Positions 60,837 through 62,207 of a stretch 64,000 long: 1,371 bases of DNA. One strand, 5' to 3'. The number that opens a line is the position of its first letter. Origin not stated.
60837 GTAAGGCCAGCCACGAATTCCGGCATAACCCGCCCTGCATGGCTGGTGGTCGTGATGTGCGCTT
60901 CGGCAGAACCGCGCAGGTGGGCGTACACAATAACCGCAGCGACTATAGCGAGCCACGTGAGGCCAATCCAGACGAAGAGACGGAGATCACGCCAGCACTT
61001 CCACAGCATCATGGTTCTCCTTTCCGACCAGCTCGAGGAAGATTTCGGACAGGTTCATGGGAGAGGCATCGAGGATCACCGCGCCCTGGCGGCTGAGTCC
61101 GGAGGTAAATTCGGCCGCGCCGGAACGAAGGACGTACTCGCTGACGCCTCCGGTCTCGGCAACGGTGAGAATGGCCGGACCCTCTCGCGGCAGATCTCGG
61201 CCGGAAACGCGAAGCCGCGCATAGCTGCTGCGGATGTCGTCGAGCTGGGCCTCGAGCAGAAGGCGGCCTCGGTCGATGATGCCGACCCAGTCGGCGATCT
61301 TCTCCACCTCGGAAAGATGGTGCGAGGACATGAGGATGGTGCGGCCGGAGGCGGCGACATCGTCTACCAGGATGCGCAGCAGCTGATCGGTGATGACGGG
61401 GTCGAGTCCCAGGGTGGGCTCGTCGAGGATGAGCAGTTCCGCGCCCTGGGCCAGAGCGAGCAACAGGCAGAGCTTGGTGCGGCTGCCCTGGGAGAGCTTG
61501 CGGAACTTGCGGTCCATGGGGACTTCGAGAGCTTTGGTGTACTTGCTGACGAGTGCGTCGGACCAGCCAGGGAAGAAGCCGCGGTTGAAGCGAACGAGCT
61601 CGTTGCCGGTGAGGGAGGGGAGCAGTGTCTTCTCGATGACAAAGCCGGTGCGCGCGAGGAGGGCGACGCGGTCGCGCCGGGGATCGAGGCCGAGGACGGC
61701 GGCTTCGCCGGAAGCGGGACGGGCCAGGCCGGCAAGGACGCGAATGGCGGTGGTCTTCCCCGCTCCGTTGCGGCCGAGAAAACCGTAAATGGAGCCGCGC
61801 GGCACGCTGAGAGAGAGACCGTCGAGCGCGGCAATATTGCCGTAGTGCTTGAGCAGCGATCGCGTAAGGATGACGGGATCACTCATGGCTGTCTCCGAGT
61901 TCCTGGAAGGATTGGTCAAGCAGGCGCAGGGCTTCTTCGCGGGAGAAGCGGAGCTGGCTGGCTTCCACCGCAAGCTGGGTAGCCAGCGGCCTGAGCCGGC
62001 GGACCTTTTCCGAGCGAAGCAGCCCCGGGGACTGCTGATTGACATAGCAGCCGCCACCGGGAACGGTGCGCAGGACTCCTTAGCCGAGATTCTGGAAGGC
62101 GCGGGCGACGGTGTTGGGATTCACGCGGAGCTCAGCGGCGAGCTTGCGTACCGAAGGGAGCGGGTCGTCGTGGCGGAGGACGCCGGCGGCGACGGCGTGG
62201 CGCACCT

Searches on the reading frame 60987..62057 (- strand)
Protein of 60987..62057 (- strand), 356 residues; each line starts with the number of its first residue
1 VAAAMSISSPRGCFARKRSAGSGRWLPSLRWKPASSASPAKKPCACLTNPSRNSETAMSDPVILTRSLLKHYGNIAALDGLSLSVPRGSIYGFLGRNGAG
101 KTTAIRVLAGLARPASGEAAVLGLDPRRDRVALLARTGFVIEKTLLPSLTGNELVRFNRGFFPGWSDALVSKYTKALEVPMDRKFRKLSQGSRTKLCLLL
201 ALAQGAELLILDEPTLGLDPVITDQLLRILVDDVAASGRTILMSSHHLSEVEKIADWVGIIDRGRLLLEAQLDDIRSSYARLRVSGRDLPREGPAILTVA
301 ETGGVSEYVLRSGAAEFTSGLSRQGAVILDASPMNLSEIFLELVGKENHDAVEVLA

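Call 76: search_protein_families(library=pfam, proteins=[window:60987-62057:-], max_evalue=0.00001)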
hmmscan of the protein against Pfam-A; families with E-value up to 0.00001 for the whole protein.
window:60987-62057:- (356 aa): 2 families
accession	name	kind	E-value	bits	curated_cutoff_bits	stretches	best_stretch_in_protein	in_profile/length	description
PF00005.33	ABC_tran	-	3.1e-22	80.1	25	1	78-215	1-136/137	ABC transporter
PF13304.12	AAA_21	-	2e-14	54.8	27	1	185-251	235-303/304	AAA domain, putative AbiEii toxin, Type IV TA system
